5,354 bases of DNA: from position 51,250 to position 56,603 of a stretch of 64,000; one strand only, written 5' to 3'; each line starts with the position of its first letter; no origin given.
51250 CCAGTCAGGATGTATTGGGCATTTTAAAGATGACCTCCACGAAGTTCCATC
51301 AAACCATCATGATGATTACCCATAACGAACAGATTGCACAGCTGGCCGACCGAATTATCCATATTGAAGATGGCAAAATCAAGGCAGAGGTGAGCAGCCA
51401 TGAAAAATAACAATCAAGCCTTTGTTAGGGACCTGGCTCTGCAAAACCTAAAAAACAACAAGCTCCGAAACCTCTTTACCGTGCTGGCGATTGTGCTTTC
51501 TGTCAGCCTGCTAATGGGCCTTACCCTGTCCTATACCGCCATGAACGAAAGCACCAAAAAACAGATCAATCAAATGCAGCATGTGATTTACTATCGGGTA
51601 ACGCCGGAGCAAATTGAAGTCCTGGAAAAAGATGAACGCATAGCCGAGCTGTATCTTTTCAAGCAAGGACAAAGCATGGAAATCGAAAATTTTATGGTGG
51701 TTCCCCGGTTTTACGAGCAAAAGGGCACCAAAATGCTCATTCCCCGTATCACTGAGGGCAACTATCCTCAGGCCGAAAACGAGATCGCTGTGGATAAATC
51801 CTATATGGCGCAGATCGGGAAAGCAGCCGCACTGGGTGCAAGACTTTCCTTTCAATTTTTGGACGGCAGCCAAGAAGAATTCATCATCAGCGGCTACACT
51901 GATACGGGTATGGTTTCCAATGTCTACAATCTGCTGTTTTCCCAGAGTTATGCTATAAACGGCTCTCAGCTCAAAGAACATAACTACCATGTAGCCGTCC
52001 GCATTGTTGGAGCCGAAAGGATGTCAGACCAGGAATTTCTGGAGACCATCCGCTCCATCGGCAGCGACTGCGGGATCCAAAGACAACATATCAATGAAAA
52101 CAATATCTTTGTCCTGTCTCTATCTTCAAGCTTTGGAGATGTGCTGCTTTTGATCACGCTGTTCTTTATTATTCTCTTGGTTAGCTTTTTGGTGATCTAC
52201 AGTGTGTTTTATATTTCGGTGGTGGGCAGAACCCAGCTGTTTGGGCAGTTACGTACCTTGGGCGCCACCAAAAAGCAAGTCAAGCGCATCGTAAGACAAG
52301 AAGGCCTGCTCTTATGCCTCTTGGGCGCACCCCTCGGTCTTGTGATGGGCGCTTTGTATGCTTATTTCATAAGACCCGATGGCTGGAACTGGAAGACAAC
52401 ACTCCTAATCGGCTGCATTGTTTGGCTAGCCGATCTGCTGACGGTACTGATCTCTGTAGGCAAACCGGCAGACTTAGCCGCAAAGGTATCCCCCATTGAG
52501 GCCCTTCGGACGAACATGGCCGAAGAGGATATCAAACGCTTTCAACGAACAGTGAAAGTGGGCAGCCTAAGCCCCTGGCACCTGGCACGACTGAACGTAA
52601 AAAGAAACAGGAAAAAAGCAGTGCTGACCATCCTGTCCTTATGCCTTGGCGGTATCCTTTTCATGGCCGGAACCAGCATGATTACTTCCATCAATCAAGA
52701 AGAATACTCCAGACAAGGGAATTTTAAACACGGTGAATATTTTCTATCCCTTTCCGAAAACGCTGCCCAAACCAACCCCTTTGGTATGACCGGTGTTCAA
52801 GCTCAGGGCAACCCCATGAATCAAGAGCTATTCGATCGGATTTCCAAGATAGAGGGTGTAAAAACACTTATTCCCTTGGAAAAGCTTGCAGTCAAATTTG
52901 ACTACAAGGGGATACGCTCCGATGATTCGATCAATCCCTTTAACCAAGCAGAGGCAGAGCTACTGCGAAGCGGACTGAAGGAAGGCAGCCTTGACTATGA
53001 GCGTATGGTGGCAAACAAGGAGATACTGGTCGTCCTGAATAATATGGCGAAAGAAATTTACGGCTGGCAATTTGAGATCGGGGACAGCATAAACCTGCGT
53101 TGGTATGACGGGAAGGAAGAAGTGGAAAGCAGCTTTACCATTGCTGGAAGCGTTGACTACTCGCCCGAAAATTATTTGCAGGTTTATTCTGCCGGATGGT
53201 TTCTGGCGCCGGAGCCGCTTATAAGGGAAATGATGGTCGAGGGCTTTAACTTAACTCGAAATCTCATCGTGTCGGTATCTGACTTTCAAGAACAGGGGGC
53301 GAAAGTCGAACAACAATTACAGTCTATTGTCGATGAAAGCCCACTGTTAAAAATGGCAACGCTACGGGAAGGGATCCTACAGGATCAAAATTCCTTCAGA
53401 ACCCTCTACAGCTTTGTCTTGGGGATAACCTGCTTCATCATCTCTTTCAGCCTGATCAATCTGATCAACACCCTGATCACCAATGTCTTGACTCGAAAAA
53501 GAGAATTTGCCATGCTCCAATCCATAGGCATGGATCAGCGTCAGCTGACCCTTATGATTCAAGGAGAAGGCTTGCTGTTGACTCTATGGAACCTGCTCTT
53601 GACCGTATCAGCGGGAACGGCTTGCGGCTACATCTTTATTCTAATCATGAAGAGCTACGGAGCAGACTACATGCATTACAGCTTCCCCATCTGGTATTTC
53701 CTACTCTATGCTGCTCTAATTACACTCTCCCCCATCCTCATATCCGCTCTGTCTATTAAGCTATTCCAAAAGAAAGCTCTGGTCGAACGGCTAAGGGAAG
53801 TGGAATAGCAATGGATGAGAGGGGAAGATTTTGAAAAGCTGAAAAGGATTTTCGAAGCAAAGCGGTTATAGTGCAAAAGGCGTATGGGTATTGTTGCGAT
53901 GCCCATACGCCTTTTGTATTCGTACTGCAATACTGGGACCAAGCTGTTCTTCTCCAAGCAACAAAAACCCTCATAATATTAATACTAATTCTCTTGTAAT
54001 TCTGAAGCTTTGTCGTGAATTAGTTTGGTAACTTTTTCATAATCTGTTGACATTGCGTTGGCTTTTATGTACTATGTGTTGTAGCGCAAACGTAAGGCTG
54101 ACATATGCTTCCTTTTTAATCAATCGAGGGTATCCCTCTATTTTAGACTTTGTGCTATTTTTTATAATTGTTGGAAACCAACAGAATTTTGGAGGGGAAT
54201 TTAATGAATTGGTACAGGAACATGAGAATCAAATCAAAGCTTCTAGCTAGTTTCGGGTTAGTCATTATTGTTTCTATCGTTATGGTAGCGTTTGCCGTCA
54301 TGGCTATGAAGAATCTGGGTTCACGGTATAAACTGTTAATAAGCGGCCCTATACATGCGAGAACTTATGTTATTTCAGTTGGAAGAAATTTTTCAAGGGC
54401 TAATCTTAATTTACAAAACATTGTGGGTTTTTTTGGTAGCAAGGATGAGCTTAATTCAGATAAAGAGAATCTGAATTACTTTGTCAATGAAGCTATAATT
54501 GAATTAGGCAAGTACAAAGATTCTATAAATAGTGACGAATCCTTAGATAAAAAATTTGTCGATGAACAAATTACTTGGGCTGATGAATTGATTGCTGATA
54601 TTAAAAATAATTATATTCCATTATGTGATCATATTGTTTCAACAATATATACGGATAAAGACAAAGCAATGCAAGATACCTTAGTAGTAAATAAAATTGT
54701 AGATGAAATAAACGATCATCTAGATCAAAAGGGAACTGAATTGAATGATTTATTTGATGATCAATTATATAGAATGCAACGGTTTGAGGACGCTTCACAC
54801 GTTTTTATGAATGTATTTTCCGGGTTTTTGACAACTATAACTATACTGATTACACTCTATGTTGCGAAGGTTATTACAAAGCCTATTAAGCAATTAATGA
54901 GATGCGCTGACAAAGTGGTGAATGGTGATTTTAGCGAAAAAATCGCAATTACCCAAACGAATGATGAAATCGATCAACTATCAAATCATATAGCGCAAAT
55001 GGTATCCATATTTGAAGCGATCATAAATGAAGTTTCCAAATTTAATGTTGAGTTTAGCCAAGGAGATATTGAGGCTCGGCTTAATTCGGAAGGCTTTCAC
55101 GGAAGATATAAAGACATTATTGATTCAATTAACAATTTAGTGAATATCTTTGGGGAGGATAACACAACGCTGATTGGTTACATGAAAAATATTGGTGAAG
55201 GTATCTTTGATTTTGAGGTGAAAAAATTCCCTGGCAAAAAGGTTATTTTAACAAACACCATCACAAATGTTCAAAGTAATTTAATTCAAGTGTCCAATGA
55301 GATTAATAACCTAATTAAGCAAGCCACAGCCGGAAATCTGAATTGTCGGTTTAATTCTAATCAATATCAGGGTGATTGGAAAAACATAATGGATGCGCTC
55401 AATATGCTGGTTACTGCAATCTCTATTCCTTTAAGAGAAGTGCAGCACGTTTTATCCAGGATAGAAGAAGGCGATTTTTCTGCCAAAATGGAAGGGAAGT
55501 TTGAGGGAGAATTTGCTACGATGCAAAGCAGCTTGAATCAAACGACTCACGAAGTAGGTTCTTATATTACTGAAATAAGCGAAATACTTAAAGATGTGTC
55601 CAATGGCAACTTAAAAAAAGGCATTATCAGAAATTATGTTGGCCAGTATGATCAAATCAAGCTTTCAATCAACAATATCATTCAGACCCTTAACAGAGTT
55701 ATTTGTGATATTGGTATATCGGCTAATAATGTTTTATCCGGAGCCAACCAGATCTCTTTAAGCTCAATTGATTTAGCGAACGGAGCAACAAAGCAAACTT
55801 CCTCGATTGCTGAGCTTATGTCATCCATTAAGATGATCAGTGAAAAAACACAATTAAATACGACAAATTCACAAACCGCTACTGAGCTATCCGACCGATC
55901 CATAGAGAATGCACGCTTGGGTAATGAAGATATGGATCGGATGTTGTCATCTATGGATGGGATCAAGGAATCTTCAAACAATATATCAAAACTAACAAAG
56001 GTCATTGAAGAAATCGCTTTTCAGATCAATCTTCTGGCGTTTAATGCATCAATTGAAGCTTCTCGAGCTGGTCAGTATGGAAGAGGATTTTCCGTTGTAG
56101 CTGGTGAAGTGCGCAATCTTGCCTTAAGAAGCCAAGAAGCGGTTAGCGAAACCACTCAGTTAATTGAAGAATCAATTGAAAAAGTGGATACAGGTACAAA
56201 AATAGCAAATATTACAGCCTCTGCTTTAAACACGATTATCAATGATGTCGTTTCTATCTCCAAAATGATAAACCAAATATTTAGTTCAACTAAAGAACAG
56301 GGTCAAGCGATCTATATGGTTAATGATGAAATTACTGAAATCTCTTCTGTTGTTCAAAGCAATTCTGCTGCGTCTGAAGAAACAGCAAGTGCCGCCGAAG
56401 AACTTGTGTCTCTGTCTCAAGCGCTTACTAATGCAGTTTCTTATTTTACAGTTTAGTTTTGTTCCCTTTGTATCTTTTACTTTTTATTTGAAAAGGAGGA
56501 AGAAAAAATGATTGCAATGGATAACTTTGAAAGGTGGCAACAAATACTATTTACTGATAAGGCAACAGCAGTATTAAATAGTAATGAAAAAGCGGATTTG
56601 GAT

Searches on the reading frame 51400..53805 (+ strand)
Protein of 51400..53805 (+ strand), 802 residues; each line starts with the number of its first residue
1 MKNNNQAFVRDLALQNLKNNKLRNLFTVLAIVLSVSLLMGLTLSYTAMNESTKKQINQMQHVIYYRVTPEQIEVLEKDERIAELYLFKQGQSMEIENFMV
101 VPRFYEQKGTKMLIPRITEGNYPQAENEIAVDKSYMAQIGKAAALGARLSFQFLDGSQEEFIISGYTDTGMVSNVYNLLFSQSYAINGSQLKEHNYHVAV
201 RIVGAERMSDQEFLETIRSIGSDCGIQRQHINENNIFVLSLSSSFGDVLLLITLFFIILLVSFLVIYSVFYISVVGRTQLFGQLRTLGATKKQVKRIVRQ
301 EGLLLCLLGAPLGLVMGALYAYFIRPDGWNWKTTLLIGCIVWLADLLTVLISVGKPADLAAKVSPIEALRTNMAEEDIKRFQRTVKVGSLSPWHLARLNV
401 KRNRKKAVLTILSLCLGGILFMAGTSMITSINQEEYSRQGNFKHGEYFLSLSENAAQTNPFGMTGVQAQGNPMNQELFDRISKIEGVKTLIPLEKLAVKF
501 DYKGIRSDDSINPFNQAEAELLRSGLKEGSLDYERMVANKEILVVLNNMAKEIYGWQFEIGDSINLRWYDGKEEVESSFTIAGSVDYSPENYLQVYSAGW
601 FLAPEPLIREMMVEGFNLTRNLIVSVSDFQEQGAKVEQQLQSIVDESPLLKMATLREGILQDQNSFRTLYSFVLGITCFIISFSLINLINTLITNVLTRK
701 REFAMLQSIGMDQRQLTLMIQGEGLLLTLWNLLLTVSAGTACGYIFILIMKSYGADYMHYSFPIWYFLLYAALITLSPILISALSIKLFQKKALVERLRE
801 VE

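Call 56: search_protein_families(library=pfam, proteins=[window:51400-53805:+], max_evalue=0.00001)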
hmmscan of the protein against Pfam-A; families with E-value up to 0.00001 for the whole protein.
window:51400-53805:+ (802 aa): 1 family
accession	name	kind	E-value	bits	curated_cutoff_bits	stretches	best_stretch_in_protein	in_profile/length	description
PF02687.27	FtsX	-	4.5e-26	91.7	25.5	2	676-789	3-115/120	FtsX-like permease C-terminal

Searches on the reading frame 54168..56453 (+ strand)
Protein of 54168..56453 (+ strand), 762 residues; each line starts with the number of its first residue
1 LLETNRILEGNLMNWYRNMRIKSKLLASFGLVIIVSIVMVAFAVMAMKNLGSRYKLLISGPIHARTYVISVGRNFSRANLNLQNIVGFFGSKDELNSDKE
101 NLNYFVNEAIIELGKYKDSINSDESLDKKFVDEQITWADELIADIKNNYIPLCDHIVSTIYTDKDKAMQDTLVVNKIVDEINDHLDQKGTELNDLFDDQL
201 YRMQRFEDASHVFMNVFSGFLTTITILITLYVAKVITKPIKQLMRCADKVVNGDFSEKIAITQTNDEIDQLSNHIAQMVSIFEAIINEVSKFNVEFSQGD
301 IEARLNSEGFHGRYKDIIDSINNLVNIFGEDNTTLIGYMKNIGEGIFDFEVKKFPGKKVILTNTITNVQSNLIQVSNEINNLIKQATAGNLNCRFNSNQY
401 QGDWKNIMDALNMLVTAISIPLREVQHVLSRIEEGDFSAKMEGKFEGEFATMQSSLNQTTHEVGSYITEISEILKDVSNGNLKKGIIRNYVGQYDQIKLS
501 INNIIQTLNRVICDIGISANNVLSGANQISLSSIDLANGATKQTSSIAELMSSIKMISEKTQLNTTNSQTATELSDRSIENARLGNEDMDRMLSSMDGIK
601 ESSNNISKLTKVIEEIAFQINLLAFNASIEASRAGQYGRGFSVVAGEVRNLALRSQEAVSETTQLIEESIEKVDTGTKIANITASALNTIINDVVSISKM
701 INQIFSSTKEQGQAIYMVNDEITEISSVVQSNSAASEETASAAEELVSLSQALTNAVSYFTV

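Call 56: search_protein_families(library=pfam, proteins=[window:54168-56453:+], max_evalue=0.00001)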
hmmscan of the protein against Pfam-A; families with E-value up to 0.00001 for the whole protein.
window:54168-56453:+ (762 aa): 4 families
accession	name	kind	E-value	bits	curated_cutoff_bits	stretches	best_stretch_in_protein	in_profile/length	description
PF00015.26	MCPsignal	-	6.1e-43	147.1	34.6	1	573-728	2-171/172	Methyl-accepting chemotaxis protein (MCP) signalling domain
PF18947.5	HAMP_2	-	3.8e-25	88.1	24.3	1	399-460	1-62/67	HAMP domain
PF00672.30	HAMP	-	2.3e-15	57.1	25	1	232-279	2-48/53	HAMP domain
PF18575.6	HAMP_N3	-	1.1e-10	41.3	25.7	1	334-372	4-42/43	HAMP N-terminal domain 3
